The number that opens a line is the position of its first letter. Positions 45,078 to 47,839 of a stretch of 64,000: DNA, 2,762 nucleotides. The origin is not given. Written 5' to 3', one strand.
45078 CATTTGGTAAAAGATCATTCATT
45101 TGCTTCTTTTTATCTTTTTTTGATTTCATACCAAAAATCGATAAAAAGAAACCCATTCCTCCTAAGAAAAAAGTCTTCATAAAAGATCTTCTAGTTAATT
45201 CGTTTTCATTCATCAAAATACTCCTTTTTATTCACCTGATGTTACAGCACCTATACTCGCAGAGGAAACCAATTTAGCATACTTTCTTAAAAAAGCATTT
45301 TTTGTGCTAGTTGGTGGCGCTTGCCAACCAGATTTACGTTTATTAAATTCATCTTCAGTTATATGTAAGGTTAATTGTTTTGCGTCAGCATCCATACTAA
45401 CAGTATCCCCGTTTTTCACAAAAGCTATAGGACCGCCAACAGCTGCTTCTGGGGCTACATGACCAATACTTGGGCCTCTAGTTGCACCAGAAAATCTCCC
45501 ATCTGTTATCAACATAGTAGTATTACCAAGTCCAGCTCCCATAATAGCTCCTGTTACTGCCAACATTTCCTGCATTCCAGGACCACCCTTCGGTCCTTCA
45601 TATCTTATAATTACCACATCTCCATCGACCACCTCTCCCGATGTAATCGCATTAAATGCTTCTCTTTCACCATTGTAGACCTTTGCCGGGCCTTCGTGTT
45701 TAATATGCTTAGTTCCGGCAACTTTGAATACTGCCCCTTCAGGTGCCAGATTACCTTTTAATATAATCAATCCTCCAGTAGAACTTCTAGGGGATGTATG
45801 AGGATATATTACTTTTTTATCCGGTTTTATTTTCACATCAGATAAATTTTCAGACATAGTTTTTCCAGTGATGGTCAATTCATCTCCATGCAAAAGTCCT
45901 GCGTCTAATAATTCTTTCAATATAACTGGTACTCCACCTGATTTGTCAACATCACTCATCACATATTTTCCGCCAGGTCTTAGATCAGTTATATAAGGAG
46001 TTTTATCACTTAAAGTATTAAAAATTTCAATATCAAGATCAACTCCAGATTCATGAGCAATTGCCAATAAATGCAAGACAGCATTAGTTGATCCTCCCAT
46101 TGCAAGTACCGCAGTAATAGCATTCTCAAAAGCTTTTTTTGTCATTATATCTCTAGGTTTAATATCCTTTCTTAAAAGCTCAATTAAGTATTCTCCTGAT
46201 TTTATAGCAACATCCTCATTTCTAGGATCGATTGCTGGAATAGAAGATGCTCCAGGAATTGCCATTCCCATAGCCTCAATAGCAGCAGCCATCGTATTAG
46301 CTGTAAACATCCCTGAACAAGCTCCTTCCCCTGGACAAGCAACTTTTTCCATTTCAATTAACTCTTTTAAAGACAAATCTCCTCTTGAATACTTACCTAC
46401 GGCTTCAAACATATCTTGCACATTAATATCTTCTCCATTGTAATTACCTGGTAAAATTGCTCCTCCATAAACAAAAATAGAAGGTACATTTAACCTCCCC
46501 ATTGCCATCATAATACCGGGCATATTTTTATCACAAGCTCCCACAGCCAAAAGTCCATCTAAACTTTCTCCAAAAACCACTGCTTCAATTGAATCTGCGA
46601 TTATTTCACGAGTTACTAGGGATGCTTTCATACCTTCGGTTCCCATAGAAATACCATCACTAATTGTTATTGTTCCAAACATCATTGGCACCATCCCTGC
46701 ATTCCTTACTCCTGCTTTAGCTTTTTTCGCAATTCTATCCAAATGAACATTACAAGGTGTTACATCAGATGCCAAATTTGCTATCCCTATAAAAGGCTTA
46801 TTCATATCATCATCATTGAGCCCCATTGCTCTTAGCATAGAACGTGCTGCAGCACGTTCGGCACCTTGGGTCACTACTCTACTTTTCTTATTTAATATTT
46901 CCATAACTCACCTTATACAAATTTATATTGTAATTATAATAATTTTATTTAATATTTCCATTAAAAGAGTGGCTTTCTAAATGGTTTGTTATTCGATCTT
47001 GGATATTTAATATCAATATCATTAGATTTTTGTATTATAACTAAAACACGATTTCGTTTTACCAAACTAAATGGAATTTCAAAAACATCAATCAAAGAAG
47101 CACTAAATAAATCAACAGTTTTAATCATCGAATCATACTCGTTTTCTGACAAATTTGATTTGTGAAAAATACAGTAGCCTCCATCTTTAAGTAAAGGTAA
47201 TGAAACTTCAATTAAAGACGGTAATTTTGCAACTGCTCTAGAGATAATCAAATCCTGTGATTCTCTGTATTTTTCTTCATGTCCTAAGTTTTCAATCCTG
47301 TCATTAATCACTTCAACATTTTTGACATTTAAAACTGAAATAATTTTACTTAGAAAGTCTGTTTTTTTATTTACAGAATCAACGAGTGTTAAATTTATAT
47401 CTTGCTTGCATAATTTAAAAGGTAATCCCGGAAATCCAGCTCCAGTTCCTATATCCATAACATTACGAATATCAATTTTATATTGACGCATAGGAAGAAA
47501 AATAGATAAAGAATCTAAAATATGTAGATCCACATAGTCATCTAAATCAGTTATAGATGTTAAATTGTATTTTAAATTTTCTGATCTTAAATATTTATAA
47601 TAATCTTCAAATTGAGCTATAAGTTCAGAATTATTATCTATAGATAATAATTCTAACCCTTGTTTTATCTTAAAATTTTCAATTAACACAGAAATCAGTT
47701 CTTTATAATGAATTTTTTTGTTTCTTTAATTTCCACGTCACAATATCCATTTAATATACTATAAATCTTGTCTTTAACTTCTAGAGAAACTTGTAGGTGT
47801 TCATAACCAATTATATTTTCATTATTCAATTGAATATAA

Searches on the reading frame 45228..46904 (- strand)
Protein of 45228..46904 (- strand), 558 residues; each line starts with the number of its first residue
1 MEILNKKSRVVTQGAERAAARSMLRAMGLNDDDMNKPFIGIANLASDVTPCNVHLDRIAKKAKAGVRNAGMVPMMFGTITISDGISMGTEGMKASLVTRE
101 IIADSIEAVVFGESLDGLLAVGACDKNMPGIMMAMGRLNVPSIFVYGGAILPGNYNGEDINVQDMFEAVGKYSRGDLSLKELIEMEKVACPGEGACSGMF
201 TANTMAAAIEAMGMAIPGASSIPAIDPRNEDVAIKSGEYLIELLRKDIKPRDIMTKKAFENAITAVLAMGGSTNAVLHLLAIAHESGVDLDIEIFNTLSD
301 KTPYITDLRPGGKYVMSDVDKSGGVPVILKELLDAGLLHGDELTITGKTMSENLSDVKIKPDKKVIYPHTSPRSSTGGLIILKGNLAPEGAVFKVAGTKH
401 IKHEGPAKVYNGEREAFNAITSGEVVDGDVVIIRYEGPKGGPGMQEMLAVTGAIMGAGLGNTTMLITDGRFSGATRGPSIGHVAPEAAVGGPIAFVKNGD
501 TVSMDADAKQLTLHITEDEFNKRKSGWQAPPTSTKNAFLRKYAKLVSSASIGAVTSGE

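Call 48: search_protein_families(library=pfam, proteins=[window:45228-46904:-], max_evalue=0.00001)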
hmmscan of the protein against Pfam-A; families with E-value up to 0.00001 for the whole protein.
window:45228-46904:- (558 aa): 2 families
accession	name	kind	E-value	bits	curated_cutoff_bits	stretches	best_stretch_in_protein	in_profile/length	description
PF00920.27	ILVD_EDD_N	-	3.5e-130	434.2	27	1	36-353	1-316/316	Dihydroxy-acid/6-phosphogluconate dehydratase N-terminal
PF24877.1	ILV_EDD_C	-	1.8e-71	239.9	27.7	1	364-553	1-191/191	Dihydroxy-acid/6-phosphogluconate dehydratase C-terminal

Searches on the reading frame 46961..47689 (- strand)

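Call 48: search_protein_families(library=pfam, proteins=[window:46961-47689:-], max_evalue=0.00001)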
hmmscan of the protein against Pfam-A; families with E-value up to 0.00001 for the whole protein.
window:46961-47689:- (242 aa): 2 families
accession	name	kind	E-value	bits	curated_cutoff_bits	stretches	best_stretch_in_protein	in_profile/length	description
PF02527.21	GidB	-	1.7e-44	151.8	27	1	24-189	2-160/184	rRNA small subunit methyltransferase G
PF13847.12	Methyltransf_31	-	1.2e-07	32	27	1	76-183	6-116/145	Methyltransferase domain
